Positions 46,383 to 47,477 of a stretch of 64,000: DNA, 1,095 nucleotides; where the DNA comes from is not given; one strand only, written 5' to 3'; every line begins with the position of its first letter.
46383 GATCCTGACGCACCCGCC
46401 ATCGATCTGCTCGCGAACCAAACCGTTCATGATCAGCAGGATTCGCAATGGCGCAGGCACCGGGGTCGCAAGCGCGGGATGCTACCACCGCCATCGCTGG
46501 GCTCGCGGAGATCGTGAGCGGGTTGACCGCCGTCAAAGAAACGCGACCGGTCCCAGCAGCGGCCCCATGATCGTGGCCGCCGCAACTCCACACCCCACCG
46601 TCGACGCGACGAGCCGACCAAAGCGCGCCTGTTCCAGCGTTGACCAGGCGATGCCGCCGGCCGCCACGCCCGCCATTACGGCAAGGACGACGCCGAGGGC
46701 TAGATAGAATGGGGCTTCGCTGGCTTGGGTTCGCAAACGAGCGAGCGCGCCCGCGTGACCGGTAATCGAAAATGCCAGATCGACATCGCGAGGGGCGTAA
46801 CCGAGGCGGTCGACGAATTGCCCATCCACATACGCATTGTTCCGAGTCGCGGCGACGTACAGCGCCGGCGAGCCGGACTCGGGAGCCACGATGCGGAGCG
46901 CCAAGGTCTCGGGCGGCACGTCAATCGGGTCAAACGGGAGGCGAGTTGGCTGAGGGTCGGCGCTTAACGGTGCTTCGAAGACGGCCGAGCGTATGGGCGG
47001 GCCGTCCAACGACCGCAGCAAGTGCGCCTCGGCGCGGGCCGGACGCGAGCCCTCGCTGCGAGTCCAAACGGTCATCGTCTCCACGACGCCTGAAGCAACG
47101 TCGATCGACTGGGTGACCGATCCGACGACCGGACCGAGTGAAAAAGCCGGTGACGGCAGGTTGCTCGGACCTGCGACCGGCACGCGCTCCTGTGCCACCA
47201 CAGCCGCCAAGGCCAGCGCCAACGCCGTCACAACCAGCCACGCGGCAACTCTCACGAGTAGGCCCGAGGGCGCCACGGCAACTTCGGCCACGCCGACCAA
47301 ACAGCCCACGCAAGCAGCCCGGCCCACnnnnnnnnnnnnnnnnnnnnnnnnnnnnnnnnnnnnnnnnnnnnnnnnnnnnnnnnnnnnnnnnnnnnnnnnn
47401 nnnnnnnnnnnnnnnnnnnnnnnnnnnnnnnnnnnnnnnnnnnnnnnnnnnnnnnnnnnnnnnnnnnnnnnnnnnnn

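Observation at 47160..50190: Recent duplication or gene conversion: a near-identical ~400-bp block at the 3' ends of A2 and A3, plus a truncated companion remnant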

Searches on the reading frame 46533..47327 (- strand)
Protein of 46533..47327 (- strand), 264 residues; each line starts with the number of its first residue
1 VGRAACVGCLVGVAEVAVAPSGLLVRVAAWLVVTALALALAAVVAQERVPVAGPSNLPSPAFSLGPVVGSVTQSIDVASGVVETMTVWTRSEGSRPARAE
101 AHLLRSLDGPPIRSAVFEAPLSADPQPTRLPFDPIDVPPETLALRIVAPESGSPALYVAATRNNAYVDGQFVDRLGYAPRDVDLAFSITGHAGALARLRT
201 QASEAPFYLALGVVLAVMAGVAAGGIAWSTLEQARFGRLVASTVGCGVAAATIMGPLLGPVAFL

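Call 6: search_protein_families(library=pfam, proteins=[window:46533-47327:-], max_evalue=0.01)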
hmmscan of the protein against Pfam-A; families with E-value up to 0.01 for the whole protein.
window:46533-47327:- (264 aa): 0 families

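Call 12: search_protein_families(library=ncbifam, proteins=[window:46533-47255:-], max_evalue=0.01)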
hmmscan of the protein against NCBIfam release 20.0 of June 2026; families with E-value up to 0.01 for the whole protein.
window:46533-47255:- (240 aa): 0 families

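Call 65: find_homologous_proteins(query=window:46533-47255:-)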
Query window:46533-47255:- (240 aa): 25 proteins with E <= 0.001 among 8000 candidates.
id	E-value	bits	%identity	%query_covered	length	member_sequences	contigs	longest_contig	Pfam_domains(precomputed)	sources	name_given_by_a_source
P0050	2.3e-145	500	100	100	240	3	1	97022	-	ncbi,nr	ncbi:MAG: hypothetical protein OXG43_09370 [Chloroflexi bacterium]|nr:hypothetical protein [Chlorofl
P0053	3.1e-117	408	84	100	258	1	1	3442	-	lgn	-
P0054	7.5e-110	384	78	100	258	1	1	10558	-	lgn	-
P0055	1.3e-107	377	77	100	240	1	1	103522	-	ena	-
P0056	9.9e-99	348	71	90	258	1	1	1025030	-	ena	-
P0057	1.8e-98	347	70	90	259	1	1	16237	-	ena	-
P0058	6.1e-97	342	73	99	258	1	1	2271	-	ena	-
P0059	1.1e-95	338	68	91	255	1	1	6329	-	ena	-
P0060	1.9e-95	337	71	90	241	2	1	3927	-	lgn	-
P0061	1.0e-91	325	68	90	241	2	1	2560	-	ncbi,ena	-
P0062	5.0e-89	316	65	90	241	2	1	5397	-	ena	-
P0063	2.0e-88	314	65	91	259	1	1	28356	-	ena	-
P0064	2.9e-88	313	63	100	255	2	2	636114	-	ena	-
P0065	4.8e-88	313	64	100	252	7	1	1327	-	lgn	-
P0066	1.2e-85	305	62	100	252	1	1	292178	-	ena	-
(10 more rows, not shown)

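Call 70: predict_structure(alignment_id=A2)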
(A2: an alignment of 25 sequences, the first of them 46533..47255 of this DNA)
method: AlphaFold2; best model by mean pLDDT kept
length: 240 residues; sequences in the alignment: 25
mean_pLDDT: 74.3   pTM: 0.59
mean pLDDT of the five models: 74.3, 71.8, 71.6, 67.2, 66.1
residues with pLDDT >= 90: 42; 70-90: 117; 50-70: 62; < 50: 19
segments of 3 or more residues with pLDDT < 50: 20-24, 148-152, 236-240
pLDDT, mean of each block of 10 residues (from residue 1): 59 57 51 76 85 78 91 92 87 92 89 83 82 79 49 67 75 66 75 77 72 74 73 53
secondary structure, 60 per line:
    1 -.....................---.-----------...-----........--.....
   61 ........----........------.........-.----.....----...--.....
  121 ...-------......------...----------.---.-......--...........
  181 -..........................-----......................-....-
elements in order: H2-22 E38-40 E46-53 E56-68 E73-80 E87-95 E102-106 E111-113 E116-123 E131-136 E162-167 H170-180 H182-207 H213-234 H236-239
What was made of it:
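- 46533..47255 (-): The intact companion gene (240 aa): an N-terminal membrane helix, a jelly-roll domain and two C-terminal membrane helices. AF2 model has pLDDT 74 (call 70).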

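Call 72: fold_search(model_id=the predicted structure, library=pdb)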
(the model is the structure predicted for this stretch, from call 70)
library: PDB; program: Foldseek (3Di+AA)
matches with E <= 10: 1467; with E <= 0.001: 20
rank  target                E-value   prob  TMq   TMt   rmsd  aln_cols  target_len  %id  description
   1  4jdm_C                1.1e-04  1.00  0.28  0.26  11.4       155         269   15  Secreted Chlamydial Protein PGP3, full-length (released 2013-06-05)
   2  4jdo_E                1.5e-04  1.00  0.28  0.31  12.3       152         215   17  Secreted chlamydial protein pgp3, coiled-coil deletion (released 2013-06-05)
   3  4jdo_B                1.6e-04  1.00  0.28  0.30  11.7       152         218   16  Secreted chlamydial protein pgp3, coiled-coil deletion (released 2013-06-05)
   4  6gjt_A                1.7e-04  1.00  0.29  0.37  12.0       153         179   16  Chlamydia protein Pgp3 studied at high resolution in a new crystal form (released 2018-07-25)
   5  4jdo_H                1.8e-04  1.00  0.28  0.31  11.9       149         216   16  Secreted chlamydial protein pgp3, coiled-coil deletion (released 2013-06-05)
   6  4jdn_A                2.6e-04  1.00  0.28  0.43  12.3       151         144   18  Secreted Chlamydial Protein PGP3, C-terminal Domain (released 2013-06-05)
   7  4jdo_C                2.6e-04  1.00  0.27  0.30  12.1       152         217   18  Secreted chlamydial protein pgp3, coiled-coil deletion (released 2013-06-05)
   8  8h2i_bG               2.7e-04  1.00  0.40  0.21   5.0       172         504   10  Near-atomic structure of five-fold averaged PBCV-1 capsid (released 2022-11-16)
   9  4jdo_A                3.2e-04  1.00  0.28  0.31  12.4       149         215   18  Secreted chlamydial protein pgp3, coiled-coil deletion (released 2013-06-05)
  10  1w0n                  3.4e-04  1.00  0.29  0.52   6.1       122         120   13  Structure of uncomplexed Carbohydrate Binding Domain CBM36 (released 2004-10-27)
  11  4jdm_B                3.9e-04  1.00  0.28  0.26  12.3       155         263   17  Secreted Chlamydial Protein PGP3, full-length (released 2013-06-05)
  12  4jdn_C                3.9e-04  1.00  0.27  0.39  12.1       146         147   13  Secreted Chlamydial Protein PGP3, C-terminal Domain (released 2013-06-05)
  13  4jdn_B                4.1e-04  0.99  0.26  0.40  12.6       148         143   16  Secreted Chlamydial Protein PGP3, C-terminal Domain (released 2013-06-05)
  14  9eui_Q                4.4e-04  1.00  0.41  0.12   5.5       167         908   16  Cryo-EM structure of Staphylococcus aureus bacteriophage phi812 baseplate in the post-contraction state - complete (released 2025-04-09)
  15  4jdo_D                4.4e-04  1.00  0.27  0.30  12.4       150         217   18  Secreted chlamydial protein pgp3, coiled-coil deletion (released 2013-06-05)
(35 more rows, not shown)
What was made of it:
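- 46533..47255 (-): Foldseek finds CBM36/CBM6/CBM4-like jelly rolls at E 1e-4 to 4e-3 (call 72).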
